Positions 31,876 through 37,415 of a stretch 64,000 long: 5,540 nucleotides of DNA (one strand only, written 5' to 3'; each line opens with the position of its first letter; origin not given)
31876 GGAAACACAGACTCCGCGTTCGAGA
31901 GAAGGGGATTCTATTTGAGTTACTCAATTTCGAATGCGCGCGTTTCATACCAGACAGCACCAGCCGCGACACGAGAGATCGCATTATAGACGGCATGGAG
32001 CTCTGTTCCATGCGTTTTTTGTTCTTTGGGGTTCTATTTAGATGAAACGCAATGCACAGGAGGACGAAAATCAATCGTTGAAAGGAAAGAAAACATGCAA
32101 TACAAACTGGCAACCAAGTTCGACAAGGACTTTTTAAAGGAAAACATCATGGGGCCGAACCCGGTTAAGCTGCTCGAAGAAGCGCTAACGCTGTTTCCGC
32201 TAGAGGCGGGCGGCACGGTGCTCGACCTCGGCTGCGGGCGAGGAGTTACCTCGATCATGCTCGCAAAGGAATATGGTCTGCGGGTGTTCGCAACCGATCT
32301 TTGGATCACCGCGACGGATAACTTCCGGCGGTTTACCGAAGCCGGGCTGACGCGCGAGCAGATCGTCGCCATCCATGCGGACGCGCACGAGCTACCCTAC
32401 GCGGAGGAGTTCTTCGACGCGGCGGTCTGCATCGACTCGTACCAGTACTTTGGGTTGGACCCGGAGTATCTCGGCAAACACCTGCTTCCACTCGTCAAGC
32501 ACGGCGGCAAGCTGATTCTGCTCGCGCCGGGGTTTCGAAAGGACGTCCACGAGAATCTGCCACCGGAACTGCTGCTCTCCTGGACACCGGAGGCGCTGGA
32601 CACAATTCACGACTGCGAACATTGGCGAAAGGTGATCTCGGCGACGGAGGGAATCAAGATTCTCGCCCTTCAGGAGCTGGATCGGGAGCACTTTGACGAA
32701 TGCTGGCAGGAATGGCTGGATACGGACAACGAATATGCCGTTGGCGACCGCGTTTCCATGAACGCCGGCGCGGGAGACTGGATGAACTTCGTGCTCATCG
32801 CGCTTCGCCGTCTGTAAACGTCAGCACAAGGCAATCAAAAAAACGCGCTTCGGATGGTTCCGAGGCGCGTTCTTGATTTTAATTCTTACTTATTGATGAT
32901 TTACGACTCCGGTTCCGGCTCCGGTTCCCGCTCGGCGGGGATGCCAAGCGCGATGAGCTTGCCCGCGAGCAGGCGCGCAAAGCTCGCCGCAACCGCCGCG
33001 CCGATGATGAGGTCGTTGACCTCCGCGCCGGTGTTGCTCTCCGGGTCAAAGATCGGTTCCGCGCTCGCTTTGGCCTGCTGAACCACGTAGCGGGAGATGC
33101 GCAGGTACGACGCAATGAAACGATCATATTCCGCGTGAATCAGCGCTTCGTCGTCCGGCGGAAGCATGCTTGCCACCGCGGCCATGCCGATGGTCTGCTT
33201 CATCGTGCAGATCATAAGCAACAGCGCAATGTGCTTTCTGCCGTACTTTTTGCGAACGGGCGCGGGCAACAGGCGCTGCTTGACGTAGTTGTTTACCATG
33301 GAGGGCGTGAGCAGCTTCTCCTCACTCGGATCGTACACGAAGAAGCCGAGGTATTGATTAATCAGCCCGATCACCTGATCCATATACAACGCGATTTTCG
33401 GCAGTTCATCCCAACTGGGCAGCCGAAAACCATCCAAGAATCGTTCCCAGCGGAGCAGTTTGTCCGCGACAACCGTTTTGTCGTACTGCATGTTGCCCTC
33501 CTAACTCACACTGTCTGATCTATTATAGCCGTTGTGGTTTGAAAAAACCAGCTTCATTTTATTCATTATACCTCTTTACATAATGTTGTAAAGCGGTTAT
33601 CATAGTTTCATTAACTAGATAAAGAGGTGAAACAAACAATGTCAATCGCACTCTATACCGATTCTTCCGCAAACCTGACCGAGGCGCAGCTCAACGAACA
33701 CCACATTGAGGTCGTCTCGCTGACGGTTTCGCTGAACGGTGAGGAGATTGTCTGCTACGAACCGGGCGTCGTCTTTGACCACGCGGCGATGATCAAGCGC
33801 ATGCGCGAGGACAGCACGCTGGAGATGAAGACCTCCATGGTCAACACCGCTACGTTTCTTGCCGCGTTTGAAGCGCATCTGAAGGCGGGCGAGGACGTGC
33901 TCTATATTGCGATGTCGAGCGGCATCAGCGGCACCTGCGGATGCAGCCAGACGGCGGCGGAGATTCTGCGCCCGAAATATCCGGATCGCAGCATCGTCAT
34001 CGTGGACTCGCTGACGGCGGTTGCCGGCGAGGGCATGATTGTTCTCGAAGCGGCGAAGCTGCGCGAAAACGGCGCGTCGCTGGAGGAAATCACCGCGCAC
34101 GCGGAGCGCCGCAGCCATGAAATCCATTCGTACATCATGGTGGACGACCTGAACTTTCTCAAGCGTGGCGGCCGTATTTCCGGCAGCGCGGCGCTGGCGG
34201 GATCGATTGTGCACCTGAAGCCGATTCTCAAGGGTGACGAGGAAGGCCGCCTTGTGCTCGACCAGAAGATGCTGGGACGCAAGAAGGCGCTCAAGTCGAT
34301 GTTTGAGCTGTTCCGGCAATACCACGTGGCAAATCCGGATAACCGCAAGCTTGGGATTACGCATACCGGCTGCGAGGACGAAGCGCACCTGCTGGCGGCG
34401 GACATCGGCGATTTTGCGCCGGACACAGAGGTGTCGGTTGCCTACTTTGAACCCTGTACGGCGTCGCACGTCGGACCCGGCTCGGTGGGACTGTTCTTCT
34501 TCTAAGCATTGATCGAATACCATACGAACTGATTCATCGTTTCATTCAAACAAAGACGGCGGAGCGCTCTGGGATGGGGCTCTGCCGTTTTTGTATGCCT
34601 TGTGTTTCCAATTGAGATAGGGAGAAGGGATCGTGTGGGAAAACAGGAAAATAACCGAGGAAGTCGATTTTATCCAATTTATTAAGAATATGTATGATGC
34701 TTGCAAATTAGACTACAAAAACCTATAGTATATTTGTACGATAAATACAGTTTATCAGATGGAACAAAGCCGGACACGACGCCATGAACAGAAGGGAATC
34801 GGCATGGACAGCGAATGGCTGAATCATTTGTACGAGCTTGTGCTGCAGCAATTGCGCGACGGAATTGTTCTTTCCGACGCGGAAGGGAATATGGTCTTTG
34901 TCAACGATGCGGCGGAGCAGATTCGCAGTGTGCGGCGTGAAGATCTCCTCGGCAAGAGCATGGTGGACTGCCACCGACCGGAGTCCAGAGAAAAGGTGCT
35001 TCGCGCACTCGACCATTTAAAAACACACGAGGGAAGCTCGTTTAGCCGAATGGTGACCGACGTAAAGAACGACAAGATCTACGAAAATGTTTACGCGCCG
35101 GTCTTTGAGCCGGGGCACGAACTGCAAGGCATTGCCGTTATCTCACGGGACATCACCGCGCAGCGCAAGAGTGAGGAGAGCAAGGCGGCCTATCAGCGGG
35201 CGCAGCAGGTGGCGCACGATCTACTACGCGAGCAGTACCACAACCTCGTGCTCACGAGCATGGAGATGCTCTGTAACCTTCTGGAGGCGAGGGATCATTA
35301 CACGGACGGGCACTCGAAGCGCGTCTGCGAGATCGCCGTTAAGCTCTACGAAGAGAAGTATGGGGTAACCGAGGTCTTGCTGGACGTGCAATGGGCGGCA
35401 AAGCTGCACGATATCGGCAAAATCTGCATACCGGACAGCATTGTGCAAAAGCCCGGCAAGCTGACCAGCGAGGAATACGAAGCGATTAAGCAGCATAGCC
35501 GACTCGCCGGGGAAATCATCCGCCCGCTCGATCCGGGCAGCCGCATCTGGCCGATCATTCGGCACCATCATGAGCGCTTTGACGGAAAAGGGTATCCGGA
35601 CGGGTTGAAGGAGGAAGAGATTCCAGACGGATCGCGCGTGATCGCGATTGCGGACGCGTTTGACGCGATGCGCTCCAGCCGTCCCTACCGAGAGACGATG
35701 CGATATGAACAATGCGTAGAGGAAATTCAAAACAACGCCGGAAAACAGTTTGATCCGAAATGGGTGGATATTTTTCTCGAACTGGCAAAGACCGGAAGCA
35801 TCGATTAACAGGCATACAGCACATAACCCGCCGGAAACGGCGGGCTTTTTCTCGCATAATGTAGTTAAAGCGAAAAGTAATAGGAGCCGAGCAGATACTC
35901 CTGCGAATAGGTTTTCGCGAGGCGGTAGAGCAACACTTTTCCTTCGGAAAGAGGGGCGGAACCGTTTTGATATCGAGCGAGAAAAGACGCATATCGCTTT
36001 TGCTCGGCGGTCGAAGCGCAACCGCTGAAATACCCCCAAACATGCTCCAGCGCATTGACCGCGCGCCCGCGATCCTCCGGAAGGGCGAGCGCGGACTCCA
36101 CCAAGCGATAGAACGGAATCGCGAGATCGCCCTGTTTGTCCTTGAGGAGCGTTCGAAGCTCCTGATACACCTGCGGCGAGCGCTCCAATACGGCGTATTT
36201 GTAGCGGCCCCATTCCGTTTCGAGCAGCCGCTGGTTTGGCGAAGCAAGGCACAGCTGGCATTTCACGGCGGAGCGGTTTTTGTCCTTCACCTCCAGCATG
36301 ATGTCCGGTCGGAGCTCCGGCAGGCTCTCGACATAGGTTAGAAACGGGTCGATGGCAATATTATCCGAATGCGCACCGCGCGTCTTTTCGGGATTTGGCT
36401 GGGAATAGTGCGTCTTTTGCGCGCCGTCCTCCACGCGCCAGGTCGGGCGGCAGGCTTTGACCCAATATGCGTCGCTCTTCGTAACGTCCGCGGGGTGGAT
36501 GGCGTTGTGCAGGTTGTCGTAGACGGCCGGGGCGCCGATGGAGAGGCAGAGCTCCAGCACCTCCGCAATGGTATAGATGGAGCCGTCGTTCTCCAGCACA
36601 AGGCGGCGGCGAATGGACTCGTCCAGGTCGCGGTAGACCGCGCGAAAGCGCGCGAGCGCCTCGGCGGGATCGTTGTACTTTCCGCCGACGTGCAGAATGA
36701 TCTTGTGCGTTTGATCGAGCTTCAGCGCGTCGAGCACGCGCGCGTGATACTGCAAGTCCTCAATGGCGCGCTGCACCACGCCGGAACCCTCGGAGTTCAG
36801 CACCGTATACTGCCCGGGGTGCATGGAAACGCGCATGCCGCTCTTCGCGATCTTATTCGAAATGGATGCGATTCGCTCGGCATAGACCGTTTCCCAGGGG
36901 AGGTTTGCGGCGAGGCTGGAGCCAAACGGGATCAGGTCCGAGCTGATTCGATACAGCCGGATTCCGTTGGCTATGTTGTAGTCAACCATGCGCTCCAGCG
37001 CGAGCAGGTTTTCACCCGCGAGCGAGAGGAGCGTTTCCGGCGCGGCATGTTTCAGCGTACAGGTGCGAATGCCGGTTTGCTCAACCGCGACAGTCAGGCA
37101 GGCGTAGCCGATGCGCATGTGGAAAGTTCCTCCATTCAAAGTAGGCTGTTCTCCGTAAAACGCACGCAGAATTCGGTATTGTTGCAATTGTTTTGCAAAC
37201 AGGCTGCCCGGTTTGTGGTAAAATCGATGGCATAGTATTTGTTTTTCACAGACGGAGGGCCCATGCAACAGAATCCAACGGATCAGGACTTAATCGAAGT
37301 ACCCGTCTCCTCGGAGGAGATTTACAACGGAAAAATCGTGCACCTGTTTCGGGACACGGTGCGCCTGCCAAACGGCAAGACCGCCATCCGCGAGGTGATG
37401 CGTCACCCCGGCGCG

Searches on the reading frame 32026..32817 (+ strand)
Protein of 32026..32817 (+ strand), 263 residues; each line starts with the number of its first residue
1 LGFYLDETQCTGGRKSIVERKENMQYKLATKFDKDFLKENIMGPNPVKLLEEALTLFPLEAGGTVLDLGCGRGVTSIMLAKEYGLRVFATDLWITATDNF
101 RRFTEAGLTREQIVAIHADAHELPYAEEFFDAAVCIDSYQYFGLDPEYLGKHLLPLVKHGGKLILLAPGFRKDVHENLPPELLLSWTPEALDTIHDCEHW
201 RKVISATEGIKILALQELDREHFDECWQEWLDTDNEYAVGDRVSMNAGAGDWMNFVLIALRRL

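Call 13: search_protein_families(library=pfam, proteins=[window:32026-32817:+], max_evalue=0.001)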
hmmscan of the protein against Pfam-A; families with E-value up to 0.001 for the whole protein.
window:32026-32817:+ (263 aa): 7 families
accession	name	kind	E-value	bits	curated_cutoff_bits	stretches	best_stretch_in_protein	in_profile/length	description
PF13649.12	Methyltransf_25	-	1.7e-12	48.3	27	1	65-161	1-97/97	Methyltransferase domain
PF08241.18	Methyltransf_11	-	2.5e-12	47.7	21.2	1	66-165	1-95/95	Methyltransferase domain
PF13489.12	Methyltransf_23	-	1.9e-08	34.7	27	1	53-168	13-119/164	Methyltransferase domain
PF13847.12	Methyltransf_31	-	6e-06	26.4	27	1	60-176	2-116/145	Methyltransferase domain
PF02353.26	CMAS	-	8.1e-06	25.8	27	1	52-165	53-164/273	Mycolic acid cyclopropane synthetase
PF08242.18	Methyltransf_12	-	8.4e-06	26.9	30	1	66-163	1-98/98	Methyltransferase domain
PF05175.20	MTS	-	0.0001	22.4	23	1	56-118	26-88/170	Methyltransferase small domain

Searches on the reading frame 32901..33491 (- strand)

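Call 13: search_protein_families(library=pfam, proteins=[window:32901-33491:-], max_evalue=0.001)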
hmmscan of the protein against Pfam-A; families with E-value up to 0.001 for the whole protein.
window:32901-33491:- (196 aa): 1 family
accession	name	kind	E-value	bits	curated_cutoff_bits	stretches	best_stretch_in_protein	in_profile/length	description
PF08876.17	DUF1836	-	5.3e-25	88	27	1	25-112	1-86/105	Domain of unknown function (DUF1836)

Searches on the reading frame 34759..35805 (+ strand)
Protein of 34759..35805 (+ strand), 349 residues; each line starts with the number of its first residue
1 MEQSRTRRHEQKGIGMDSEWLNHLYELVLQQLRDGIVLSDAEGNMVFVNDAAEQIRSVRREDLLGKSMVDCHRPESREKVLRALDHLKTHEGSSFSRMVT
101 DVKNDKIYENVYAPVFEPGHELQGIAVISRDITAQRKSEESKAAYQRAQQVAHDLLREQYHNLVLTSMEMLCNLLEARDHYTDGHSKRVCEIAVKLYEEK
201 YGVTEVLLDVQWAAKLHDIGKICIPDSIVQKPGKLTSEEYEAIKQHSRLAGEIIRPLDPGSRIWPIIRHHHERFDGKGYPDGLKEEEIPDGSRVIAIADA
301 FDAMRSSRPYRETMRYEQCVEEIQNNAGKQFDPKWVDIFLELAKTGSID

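Call 89: search_protein_families(library=pfam, proteins=[window:34759-35805:+], max_evalue=0.00001)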
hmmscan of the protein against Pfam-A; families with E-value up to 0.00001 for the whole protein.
window:34759-35805:+ (349 aa): 6 families
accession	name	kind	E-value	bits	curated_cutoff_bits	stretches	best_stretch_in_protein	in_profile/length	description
PF13487.12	HD_5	-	3.8e-38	131.3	27.2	1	170-334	2-169/170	HD domain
PF01966.28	HD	-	6.7e-19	68.7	22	1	183-304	2-116/116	HD domain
PF08448.16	PAS_4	-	9.7e-15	55.2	23.1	1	30-136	2-109/110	PAS fold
PF00989.32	PAS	-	5.2e-11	43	22.6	1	25-132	3-113/113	PAS fold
PF13426.13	PAS_9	-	1.4e-10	41.8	27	1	34-134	2-103/103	PAS domain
PF13596.12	PAS_10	-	3.1e-06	28.2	22.1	1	29-133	5-106/106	PAS domain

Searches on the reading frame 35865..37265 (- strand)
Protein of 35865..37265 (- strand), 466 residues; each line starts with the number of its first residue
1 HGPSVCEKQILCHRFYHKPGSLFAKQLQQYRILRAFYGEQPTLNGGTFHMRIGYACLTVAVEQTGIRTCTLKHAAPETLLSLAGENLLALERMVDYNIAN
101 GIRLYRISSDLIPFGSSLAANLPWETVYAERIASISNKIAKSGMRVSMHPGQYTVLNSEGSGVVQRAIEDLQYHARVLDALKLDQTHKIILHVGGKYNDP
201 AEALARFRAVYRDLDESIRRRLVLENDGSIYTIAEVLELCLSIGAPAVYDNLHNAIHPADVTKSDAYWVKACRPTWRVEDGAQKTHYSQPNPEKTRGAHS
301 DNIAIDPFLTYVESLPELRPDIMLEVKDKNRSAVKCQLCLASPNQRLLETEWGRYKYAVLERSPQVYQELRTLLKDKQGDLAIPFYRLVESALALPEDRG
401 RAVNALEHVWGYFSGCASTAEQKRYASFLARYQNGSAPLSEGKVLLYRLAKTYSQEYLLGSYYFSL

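Call 89: search_protein_families(library=pfam, proteins=[window:35865-37265:-], max_evalue=0.00001)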
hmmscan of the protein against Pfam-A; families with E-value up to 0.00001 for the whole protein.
window:35865-37265:- (466 aa): 2 families
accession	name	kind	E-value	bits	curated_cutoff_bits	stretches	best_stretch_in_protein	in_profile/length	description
PF03851.20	UvdE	-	6.7e-64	216.2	24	1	53-312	2-272/275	UV-endonuclease UvdE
PF08349.16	DUF1722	-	4.9e-21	75.6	22.5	1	356-465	1-114/117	Protein of unknown function (DUF1722)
